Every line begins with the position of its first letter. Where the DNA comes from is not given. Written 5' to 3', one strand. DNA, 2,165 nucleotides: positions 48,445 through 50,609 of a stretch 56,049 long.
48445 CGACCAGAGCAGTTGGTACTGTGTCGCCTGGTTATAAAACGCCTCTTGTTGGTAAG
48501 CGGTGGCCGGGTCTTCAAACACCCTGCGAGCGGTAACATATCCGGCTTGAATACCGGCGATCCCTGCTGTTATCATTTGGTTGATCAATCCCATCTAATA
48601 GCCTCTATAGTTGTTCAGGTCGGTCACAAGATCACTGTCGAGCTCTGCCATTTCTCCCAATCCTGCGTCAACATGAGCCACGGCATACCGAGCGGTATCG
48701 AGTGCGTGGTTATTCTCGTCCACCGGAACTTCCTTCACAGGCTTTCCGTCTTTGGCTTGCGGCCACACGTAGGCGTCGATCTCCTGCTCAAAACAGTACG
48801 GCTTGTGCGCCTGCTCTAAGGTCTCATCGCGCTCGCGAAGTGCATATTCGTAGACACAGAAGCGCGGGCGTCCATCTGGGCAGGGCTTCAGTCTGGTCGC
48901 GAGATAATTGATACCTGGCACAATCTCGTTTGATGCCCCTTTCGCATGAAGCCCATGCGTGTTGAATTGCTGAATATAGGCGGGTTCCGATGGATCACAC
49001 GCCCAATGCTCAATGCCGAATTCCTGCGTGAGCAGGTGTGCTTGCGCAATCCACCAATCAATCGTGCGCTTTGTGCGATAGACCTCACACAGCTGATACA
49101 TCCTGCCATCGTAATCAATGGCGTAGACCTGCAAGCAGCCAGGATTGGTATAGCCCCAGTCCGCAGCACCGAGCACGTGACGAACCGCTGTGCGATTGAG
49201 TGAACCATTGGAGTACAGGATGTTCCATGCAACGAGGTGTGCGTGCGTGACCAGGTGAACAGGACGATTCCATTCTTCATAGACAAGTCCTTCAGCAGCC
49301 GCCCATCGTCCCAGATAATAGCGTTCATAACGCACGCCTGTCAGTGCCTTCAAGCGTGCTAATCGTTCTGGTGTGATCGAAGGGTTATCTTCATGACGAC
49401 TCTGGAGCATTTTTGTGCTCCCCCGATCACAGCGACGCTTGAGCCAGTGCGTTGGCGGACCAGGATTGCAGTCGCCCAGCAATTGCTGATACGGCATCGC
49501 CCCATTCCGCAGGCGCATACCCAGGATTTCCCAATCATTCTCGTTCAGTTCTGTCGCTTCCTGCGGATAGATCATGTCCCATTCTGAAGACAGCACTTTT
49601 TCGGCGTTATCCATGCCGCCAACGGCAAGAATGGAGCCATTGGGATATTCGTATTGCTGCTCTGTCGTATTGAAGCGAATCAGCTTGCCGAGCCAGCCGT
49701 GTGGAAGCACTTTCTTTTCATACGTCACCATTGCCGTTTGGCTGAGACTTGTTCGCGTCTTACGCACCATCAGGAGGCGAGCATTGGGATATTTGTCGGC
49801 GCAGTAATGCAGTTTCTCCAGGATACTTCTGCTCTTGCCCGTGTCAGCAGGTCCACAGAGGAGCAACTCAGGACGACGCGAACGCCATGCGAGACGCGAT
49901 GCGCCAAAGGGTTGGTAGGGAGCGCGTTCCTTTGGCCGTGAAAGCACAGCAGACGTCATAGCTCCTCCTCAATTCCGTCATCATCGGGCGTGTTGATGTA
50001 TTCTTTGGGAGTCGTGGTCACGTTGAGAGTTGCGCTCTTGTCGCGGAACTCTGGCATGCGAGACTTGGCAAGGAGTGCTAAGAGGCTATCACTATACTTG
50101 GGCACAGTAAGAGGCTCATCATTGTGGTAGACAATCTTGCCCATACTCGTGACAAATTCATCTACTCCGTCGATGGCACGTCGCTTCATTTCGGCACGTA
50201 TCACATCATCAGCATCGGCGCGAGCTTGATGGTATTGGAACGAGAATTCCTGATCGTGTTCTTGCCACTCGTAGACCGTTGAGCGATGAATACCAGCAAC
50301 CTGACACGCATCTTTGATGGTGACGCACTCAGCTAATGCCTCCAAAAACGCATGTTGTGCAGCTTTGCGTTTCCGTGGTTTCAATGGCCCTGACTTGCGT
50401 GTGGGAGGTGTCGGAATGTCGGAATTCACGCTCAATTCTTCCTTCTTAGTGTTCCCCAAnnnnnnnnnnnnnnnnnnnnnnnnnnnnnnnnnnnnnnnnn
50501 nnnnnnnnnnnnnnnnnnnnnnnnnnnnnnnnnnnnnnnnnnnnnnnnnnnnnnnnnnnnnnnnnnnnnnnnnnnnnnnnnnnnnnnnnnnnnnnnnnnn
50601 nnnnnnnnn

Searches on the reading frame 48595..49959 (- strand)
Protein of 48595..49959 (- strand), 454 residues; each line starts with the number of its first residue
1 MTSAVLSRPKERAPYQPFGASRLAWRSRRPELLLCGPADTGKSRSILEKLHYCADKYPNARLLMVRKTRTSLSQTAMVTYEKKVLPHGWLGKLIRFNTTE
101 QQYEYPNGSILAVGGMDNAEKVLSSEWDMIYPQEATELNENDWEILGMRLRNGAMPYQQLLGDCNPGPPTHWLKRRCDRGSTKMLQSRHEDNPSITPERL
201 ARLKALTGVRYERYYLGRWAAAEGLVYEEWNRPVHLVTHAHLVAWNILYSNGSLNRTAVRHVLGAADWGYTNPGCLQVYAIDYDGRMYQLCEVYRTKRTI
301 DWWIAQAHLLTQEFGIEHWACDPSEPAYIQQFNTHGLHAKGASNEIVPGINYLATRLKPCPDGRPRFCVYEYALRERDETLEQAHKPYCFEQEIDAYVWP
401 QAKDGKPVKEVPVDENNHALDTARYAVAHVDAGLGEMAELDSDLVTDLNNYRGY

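Call 10: search_protein_families(library=pfam, proteins=[window:48595-49959:-], max_evalue=0.01)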
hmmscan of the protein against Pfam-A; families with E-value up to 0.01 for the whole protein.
window:48595-49959:- (454 aa): 1 family
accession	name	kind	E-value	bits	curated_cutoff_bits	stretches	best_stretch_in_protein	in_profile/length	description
PF04466.19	Terminase_3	-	2.2e-10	40.9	23.2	1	35-177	8-148/201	Phage terminase large subunit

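Call 13: search_dna_similar(query=window:48595-49959:-, collection=phages, mode=protein, max_rows=20)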
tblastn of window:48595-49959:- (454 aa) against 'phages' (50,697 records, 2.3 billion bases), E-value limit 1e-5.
Records with a match: 845; places in all: 845; records where one place covers at least 80% of the query: 400.
Best place of each record, by identity: <60% 845.
By first word of the organism name: Streptococcus 170; Staphylococcus 156; Enterococcus 85; Streptomyces 57; Arthrobacter 56; Clostridium 41; Lactobacillus 40; Bacteriophage 27; Bacillus 26; Phocaeicola 24; and 47 more.
By host as written in the record: - 79; Staphylococcus aureus 56; Streptococcus thermophilus 53; Arthrobacter sp. ATCC 21022 41; Clostridium sporogenes ATCC-15579 30; Enterococcus faecalis 25; Streptomyces sanglieri UNT16F27A 16; Staphylococcus pseudintermedius 15; and 286 more.
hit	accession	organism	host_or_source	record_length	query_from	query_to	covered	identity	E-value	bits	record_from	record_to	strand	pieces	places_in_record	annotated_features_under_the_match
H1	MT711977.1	Streptomyces phage Dagobah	Streptomyces coelicolor M600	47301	4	431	94%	42.9%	4e-93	313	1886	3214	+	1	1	terminase large subunit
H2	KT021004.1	Thermobifida phage P1312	Thermobifida fusca NTU22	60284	15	440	94%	39.6%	2e-89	303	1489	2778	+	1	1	terminase large subunit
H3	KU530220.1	Streptomyces phage Xkcd426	Streptomyces griseus subsp. griseus ...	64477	15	431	92%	35.6%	4e-70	247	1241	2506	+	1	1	terminase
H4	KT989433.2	Streptomyces phage phiSAJS1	Streptomyces avermitilis ATCC 31267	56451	15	431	92%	33.2%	2e-61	222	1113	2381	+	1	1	terminase large subunit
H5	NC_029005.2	Streptomyces phage phiSAJS1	Streptomyces avermitilis ATCC 31267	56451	15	431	92%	33.2%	2e-61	222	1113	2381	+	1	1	terminase large subunit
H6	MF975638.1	Streptomyces phage Abt2graduatex2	Streptomyces griseus ATCC 10137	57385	15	431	92%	33.0%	5e-54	200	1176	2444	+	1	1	terminase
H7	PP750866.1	Streptomyces phage Geonosis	Streptomyces griseus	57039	15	431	92%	32.4%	3e-52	195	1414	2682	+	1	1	terminase large subunit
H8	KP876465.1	Streptomyces phage YDN12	Streptomyces griseus subsp. griseus ...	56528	15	431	92%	31.7%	3e-50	189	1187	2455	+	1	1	terminase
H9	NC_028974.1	Streptomyces phage YDN12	Streptomyces griseus subsp. griseus ...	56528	15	431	92%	31.7%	3e-50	189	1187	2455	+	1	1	terminase large subunit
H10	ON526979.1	Streptomyces phage Asis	Streptomyces griseus ATCC 10137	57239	15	431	92%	31.4%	2e-50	189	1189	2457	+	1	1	3: terminase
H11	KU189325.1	Streptomyces phage Maih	Streptomyces griseus subsp. griseus ...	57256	15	431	92%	31.4%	2e-50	189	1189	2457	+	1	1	terminase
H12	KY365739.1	Streptomyces phage BabyGotBac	Streptomyces griseus ATCC 10137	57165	15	431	92%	31.4%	4e-50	189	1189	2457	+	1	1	terminase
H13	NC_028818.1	Streptomyces phage TP1604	Streptomyces griseus subsp. griseus ...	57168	15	431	92%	31.4%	4e-50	189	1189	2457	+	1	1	terminase large subunit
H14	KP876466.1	Streptomyces phage TP1604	Streptomyces griseus subsp. griseus ...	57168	15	431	92%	31.4%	4e-50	189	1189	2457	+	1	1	terminase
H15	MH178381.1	Streptomyces phage BayC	Streptomyces griseus ATCC 10137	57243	15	431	92%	31.4%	4e-50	189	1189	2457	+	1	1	3: terminase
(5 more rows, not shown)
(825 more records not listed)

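Call 14: find_related_loci(query=window:48595-49959:-, collection=viral_contigs, flank=6000)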
Query window:48595-49959:- (454 aa) in viral_contigs; peptide patterns used: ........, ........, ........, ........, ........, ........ (x = any residue, [..] = any of these).
15 stretches matched a pattern; 14 encode a relative of the query (tblastn E <= 1e-3); 14 distinct loci.
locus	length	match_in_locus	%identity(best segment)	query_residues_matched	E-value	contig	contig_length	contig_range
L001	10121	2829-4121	71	1-432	0e+0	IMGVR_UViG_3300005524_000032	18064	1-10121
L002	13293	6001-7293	71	1-432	0e+0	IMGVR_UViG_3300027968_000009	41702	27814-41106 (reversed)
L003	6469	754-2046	68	1-432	0e+0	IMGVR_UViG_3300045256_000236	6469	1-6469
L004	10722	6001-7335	57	10-454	9e-177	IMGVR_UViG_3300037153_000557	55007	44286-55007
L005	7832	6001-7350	57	6-454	9e-174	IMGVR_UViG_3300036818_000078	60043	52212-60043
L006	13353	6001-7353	57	6-454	3e-173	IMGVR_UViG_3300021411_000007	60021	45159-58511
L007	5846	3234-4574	56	6-453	3e-173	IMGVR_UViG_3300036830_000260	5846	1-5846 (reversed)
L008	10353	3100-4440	56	6-453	7e-171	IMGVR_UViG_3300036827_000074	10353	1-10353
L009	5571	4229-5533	51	5-454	6e-140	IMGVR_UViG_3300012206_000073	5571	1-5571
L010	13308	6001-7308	50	4-454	3e-133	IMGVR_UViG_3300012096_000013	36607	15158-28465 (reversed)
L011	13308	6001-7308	50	5-454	9e-133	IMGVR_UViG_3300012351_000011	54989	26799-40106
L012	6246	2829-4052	48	10-431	3e-123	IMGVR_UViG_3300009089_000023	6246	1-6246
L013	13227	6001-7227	38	15-427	2e-76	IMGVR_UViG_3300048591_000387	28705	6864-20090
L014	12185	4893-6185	41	1-431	2e-91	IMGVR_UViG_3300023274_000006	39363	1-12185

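Call 23: find_related_loci(query=window:48595-49959:-, collection=metagenome_contigs, flank=6000)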
Query window:48595-49959:- (454 aa) in metagenome_contigs; peptide patterns used: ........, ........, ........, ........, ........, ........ (x = any residue, [..] = any of these).
43 stretches matched a pattern; 27 encode a relative of the query (tblastn E <= 1e-3); 27 distinct loci.
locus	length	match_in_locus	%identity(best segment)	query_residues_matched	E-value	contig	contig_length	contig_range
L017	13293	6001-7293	71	1-432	0e+0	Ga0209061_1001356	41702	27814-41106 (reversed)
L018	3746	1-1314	58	24-453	0e+0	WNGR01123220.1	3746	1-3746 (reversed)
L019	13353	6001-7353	57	6-454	3e-173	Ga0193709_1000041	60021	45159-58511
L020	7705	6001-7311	54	4-454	1e-146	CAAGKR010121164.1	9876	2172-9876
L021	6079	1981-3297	51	1-454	1e-140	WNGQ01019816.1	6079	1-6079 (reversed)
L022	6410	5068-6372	51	5-454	3e-139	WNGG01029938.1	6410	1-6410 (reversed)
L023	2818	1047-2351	50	5-454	2e-145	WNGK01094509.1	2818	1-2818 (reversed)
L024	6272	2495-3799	50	5-454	1e-137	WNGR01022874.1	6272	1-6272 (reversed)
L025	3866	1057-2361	50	5-454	5e-141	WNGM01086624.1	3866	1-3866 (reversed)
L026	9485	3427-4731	50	5-454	2e-137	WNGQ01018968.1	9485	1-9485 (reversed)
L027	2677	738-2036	49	7-454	1e-141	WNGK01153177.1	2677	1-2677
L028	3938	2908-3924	58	2-337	6e-138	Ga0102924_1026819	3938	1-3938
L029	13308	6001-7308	50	4-454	3e-133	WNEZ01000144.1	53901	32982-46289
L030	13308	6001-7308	50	5-454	1e-132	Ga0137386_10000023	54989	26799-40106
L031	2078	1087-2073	57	6-332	2e-140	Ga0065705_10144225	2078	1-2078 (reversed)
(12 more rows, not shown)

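Call 24: find_related_loci(query=window:48595-49959:-, collection=genome_contigs, flank=6000)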
Query window:48595-49959:- (454 aa) in genome_contigs; peptide patterns used: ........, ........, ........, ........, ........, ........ (x = any residue, [..] = any of these).
14 stretches matched a pattern; 3 encode a relative of the query (tblastn E <= 1e-3); 3 distinct loci.
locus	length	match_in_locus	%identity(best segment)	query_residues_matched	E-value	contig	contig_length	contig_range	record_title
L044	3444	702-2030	46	4-431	4e-123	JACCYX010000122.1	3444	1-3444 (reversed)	MAG: Chloroflexia bacterium isolate MGR_bin215 SD2897-2912_k127_2841479, whole genome shotgun sequence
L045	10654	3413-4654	42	1-432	9e-98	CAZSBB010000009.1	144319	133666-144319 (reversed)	MAG TPA_asm: uncultured Phycisphaeraceae bacterium isolate binchicken_co208_234 genome assembly, contig: NODE_67_length_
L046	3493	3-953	35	67-380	5e-49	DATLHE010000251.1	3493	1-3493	MAG TPA_asm: Thermomicrobiales bacterium isolate SMAG_U13632 k141_491622, whole genome shotgun sequence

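Call 32: find_homologous_proteins(query=window:48595-49959:-, max_evalue=1e-60)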
Query window:48595-49959:- (454 aa): 1815 proteins with E <= 1e-60 among 6573 candidates; the best 120 are listed.
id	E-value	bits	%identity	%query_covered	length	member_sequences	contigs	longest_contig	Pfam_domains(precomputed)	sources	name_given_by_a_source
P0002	0.0e+0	1061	98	100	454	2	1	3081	PF04466.20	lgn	-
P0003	1.5e-214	731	69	100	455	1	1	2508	PF04466.20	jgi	jgi:hypothetical protein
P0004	9.7e-210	715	70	95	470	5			PF04466.20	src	-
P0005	2.2e-208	711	69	96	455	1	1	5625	PF04466.20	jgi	jgi:phage terminase large subunit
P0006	2.6e-198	677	67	95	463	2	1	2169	PF04466.20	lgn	-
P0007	3.2e-195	667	66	94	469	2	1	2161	PF04466.20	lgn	-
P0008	3.2e-195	667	65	96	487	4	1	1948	PF04466.20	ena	-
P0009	4.3e-195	667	64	97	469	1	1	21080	PF04466.20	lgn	-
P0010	5.9e-195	666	63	98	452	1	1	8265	PF04466.20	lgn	-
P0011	2.4e-192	658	62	98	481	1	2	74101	PF04466.20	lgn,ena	-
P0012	3.3e-192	657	62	100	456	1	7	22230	PF04466.20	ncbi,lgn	-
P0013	5.1e-192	657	63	100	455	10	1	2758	PF04466.20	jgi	jgi:phage terminase large subunit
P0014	8.7e-192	656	62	98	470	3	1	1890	PF04466.20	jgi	jgi:hypothetical protein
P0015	1.3e-190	652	64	100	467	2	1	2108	PF04466.20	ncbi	-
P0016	1.6e-190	652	62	100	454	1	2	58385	PF04466.20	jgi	jgi:phage terminase large subunit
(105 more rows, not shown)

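Call 34: find_encoding_contigs(protein=P0002, flank=10000, max_places=10)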
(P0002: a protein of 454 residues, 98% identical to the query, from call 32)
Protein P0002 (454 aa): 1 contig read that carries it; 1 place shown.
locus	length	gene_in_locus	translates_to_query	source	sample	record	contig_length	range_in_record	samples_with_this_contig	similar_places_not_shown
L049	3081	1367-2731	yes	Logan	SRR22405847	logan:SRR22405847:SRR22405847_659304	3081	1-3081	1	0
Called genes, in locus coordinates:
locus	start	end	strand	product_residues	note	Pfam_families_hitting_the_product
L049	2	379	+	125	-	?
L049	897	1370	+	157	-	PF20901:Sf6_terminase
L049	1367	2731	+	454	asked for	PF04466:Terminase_3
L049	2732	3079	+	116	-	?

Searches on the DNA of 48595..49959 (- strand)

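Call 106: search_with_rna_model(model_id=R1, sources=[L001, L002, L003, L004, L005, L006, L007, L008, L009, L010, L011, L012, L013, L014, L018, L020, L021, L022, L023, L024, L025, L026, L027, L028, L029, L031, L032, L034, L035, L036, L037, L038, L039, L040, L041, L042, L043, L044, L045, L046, L049, L050, L051, L055, L056, L057, L058, L060, L088, L332], max_evalue=1)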
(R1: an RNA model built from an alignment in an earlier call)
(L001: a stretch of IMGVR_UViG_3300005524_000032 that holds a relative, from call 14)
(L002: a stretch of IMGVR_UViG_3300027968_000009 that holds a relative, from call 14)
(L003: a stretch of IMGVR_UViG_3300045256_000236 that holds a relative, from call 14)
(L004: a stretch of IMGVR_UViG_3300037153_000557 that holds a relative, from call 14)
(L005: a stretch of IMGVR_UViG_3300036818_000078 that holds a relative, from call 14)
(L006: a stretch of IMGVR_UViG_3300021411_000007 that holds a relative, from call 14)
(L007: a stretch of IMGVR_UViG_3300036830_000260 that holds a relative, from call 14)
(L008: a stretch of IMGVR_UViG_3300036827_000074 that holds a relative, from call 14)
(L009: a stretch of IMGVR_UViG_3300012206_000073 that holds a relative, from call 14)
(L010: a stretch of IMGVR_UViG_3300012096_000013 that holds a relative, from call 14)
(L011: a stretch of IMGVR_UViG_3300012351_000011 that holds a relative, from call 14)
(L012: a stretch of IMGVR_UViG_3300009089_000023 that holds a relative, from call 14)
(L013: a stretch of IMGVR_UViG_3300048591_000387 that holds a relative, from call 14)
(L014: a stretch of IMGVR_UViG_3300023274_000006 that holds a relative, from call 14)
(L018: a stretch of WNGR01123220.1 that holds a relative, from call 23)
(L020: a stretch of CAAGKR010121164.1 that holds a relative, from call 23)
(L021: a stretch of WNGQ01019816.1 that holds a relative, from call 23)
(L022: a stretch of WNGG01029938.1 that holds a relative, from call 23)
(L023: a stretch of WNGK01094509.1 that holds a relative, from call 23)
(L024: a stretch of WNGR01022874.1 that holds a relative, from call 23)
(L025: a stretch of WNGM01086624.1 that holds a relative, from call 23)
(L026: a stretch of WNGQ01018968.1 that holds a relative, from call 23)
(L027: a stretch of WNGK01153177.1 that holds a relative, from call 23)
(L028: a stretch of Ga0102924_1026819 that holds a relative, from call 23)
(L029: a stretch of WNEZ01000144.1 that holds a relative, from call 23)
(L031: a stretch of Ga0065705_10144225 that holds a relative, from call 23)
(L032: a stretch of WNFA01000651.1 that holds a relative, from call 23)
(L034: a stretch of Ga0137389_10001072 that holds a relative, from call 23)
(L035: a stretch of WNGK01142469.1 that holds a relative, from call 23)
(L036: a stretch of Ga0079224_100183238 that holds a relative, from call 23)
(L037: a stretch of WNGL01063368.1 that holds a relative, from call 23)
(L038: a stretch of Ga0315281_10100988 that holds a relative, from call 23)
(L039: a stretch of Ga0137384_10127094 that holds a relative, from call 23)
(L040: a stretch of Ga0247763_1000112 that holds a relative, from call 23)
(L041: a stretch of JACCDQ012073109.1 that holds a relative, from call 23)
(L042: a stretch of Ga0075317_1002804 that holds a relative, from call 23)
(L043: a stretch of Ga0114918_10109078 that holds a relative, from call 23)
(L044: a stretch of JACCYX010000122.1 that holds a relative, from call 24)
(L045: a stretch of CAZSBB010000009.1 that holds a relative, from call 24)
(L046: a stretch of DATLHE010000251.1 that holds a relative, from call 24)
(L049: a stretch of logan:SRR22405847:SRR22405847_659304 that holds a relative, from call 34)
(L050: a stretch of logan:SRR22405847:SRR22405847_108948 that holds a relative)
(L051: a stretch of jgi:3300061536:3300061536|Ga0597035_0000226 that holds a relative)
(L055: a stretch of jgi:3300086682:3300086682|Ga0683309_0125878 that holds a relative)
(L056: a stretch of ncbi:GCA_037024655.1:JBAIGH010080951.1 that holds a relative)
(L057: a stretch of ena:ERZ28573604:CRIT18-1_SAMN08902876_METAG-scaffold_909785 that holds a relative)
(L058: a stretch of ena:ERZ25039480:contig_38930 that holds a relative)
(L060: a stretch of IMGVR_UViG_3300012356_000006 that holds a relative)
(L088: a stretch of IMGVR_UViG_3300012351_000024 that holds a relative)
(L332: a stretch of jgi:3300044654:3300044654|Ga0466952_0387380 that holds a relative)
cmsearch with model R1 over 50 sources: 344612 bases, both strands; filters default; matches with E-value up to 1: 6.
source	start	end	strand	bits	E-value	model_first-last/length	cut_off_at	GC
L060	2820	2893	-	96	2.3e-21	1-74/74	no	0.46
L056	3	77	-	92.2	2e-20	1-74/74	no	0.44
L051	4870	4944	-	91.1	3.9e-20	1-74/74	no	0.52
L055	63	137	-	83.1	4.2e-18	1-74/74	no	0.55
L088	4649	4724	+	79.6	3.2e-17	1-74/74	no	0.47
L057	1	72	-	77.9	8.8e-17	1-74/74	no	0.5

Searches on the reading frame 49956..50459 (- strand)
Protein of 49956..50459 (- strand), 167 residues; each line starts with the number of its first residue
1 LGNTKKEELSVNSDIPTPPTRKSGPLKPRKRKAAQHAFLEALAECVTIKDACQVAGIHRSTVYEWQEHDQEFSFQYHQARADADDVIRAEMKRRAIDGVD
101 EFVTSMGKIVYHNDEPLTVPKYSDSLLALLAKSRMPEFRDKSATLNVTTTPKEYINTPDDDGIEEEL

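Call 10: search_protein_families(library=pfam, proteins=[window:49956-50459:-], max_evalue=0.01)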
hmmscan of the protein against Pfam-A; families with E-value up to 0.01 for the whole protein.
window:49956-50459:- (167 aa): 7 families
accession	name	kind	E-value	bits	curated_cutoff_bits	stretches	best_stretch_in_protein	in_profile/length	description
PF20901.3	Sf6_terminase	-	1.9e-07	31.6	27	1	33-99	4-71/106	Bacteriophage Sf6, terminase small subunit-like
PF13022.12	HTH_Tnp_1_2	-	0.00023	21.7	27.9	1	26-78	8-57/122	Helix-turn-helix of insertion element transposase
PF13518.12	HTH_28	-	0.00041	20.8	25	1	39-66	6-33/52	Helix-turn-helix domain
PF13551.12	HTH_29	-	0.00095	19.7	28.1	1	40-67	6-34/64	Winged helix-turn helix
PF13384.12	HTH_23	-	0.0025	18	24.6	1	38-67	10-39/50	Homeodomain-like domain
PF12728.13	HTH_17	-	0.0042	17.8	27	1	47-65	3-21/51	Helix-turn-helix domain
PF08822.17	DUF1804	-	0.0073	16.7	29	1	29-83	6-57/164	Protein of unknown function (DUF1804)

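Call 20: find_encoding_contigs(protein=window:49956-50459:-, flank=10000, max_places=10)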
Protein window:49956-50459:- (167 aa): no gene with exactly this product is on record in the collection.
